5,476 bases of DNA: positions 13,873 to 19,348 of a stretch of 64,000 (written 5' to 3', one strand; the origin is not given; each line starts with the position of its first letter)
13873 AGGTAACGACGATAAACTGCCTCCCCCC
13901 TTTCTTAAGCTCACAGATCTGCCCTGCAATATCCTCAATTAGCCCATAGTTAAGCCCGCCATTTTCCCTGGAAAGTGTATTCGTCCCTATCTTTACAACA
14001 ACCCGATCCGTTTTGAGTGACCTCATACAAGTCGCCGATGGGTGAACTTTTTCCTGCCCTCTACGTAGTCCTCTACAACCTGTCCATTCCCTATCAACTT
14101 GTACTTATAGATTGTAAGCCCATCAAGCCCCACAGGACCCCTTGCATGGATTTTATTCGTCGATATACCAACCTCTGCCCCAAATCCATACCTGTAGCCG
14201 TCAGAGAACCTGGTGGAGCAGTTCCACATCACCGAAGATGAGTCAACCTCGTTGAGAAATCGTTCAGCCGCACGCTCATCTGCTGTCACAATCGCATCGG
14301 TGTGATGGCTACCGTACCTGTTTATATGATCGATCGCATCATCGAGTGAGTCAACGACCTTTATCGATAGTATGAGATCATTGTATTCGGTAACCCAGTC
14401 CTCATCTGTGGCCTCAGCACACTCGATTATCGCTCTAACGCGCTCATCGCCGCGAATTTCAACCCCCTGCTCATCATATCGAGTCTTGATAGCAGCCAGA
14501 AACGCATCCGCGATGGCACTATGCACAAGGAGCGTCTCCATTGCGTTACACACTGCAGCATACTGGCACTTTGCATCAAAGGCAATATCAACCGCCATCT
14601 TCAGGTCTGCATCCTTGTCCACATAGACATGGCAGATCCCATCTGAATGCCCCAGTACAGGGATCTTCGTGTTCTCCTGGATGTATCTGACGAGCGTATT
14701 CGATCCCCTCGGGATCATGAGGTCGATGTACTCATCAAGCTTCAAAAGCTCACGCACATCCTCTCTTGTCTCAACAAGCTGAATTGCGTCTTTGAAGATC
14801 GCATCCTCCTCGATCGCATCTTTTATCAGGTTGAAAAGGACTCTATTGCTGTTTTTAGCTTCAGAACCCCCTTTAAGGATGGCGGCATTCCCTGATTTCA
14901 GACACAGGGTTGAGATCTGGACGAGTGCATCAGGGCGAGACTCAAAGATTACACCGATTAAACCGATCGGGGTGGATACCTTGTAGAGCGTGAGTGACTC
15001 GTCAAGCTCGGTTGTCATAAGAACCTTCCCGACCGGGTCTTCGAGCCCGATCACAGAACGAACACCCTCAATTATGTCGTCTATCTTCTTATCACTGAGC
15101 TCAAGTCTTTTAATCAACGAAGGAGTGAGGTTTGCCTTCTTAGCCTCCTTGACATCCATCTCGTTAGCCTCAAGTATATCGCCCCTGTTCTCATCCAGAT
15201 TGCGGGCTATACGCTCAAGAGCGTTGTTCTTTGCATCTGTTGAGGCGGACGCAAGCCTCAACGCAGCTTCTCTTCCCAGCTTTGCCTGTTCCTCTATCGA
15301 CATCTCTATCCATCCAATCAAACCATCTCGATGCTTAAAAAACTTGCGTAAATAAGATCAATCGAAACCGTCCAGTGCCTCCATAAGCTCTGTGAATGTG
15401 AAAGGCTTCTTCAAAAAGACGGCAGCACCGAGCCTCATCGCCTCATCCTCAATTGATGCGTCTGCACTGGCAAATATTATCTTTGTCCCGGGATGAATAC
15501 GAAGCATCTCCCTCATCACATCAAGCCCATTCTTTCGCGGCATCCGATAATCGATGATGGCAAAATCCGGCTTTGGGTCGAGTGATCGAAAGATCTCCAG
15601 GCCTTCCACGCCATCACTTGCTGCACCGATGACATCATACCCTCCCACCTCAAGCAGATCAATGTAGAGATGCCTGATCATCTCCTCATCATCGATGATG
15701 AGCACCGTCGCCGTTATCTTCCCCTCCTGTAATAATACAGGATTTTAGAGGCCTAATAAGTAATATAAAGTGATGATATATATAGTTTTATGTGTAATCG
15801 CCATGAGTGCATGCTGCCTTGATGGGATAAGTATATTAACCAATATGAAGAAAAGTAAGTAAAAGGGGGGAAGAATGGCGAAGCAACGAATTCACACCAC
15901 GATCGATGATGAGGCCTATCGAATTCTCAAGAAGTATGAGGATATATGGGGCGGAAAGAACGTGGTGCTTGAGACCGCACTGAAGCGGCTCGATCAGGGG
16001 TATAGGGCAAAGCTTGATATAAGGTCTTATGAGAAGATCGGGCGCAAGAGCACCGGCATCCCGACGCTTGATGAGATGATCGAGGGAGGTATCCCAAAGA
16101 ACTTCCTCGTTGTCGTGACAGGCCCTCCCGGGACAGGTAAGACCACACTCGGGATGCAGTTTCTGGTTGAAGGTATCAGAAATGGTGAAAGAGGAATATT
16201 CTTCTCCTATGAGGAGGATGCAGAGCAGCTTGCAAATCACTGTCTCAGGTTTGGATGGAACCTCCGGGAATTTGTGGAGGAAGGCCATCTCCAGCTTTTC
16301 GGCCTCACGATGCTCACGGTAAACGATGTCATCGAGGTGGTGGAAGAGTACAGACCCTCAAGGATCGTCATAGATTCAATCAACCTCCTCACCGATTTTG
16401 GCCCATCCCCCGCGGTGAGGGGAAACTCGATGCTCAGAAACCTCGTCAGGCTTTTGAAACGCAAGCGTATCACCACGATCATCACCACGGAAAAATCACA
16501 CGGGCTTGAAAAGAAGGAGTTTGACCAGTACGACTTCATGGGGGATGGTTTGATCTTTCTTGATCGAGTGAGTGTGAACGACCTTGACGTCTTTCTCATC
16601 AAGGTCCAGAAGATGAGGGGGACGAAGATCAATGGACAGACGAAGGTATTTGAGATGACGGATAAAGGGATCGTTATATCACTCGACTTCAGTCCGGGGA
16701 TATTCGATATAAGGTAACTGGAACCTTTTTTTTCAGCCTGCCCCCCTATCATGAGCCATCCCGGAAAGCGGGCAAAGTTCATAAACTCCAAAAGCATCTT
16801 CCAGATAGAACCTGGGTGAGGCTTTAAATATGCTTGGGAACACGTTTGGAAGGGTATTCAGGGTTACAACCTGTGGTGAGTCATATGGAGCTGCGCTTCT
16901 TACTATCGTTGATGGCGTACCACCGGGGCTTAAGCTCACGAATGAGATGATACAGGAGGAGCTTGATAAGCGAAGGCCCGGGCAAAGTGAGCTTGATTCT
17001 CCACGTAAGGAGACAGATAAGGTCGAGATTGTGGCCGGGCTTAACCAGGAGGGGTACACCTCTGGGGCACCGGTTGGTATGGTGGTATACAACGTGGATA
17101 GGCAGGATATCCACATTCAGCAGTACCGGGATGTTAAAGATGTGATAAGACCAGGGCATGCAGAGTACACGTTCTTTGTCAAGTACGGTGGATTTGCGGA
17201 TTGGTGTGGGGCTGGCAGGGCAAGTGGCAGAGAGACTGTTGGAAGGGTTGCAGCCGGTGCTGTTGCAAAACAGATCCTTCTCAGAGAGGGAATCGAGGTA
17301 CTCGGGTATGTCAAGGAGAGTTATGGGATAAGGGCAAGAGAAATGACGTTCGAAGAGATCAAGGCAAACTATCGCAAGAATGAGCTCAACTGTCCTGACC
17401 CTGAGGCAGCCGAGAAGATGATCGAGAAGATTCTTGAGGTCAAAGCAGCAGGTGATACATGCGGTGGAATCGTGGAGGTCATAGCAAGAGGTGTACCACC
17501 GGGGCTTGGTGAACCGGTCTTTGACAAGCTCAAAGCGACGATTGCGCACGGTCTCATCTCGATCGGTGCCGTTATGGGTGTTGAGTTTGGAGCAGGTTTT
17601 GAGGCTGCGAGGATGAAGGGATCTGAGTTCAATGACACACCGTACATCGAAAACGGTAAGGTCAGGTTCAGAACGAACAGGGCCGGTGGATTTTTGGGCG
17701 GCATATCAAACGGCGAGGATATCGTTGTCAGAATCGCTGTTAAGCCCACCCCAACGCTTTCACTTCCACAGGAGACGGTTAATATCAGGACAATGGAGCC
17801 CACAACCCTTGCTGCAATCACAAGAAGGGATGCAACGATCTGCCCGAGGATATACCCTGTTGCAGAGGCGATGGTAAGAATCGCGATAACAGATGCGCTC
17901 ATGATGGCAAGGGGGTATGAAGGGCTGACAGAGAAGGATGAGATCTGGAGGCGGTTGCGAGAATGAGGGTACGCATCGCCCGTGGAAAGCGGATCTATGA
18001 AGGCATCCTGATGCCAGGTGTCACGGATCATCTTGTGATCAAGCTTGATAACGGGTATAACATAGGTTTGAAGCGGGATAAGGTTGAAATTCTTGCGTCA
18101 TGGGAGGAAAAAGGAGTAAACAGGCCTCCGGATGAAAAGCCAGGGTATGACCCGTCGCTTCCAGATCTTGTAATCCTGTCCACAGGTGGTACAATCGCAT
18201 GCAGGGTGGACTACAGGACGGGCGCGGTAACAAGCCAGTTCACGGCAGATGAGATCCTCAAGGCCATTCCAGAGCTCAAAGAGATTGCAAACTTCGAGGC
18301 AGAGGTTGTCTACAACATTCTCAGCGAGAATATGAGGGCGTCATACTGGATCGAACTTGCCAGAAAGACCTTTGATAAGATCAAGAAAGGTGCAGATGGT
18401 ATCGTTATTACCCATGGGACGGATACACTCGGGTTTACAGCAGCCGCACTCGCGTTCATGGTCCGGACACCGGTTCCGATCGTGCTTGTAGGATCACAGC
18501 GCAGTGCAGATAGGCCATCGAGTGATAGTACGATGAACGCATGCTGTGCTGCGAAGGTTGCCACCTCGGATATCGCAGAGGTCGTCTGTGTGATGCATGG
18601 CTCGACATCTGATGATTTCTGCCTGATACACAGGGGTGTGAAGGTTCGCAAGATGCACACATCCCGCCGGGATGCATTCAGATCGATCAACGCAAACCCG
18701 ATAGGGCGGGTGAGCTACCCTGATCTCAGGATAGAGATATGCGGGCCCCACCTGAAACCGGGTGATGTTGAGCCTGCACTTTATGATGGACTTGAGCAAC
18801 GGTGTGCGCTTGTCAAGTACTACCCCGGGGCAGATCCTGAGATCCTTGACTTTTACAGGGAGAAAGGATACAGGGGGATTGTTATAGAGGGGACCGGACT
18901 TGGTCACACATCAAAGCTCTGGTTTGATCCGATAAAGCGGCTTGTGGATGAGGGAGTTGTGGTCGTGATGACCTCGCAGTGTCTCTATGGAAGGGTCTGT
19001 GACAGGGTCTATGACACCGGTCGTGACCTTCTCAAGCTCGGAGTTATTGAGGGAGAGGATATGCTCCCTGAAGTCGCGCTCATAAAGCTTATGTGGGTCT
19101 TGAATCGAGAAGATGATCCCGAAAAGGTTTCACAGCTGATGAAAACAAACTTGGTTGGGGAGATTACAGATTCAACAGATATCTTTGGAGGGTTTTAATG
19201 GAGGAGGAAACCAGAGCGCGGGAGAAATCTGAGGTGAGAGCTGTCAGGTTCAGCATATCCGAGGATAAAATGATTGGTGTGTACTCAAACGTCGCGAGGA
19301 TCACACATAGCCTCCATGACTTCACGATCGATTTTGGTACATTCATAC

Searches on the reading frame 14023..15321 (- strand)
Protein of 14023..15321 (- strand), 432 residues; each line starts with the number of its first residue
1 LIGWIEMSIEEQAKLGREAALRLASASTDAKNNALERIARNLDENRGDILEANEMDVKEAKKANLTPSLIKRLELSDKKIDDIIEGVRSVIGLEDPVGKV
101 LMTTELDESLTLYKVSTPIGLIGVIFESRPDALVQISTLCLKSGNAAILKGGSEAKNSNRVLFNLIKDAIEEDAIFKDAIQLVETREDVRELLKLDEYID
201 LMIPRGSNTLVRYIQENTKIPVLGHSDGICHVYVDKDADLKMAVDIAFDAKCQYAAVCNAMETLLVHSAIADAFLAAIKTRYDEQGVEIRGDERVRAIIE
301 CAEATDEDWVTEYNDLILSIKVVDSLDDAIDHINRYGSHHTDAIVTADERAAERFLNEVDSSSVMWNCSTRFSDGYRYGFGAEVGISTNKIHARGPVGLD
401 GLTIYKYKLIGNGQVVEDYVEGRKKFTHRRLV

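Call 68: search_protein_families(library=pfam, proteins=[window:14023-15321:-], max_evalue=1e-8)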
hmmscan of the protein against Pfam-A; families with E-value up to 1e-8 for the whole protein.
window:14023-15321:- (432 aa): 1 family
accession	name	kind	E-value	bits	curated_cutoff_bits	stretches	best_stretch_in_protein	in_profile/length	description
PF00171.27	Aldedh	-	1.1e-19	70.7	23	1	23-285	45-296/461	Aldehyde dehydrogenase family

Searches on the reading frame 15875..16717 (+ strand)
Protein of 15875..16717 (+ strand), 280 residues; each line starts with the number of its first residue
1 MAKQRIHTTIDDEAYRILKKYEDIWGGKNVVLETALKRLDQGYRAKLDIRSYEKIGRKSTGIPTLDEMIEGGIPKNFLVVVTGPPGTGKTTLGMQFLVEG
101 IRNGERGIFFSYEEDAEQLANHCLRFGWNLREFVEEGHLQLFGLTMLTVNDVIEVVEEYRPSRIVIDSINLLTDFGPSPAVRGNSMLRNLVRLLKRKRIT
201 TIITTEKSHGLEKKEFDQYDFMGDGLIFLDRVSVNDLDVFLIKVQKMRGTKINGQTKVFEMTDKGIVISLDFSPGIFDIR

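Call 68: search_protein_families(library=pfam, proteins=[window:15875-16717:+], max_evalue=1e-8)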
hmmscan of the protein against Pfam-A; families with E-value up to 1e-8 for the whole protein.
window:15875-16717:+ (280 aa): 1 family
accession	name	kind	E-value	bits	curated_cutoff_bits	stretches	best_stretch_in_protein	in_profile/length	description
PF06745.19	ATPase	-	1.1e-47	162.8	26.6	1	59-269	2-227/231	KaiC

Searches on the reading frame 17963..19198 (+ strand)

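Call 68: search_protein_families(library=pfam, proteins=[window:17963-19198:+], max_evalue=1e-8)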
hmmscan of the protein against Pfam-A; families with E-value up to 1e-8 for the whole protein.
window:17963-19198:+ (411 aa): 3 families
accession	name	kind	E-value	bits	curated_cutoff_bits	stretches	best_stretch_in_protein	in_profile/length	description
PF00710.25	Asparaginase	-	6.2e-62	209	22.5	1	69-252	2-182/193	Asparaginase, N-terminal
PF17763.6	Asparaginase_C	-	2.7e-36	124.4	34.6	1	282-393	3-114/114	Glutaminase/Asparaginase C-terminal domain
PF18195.6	GatD_N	-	9.6e-14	50.9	25.7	1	2-43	6-51/54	GatD N-terminal domain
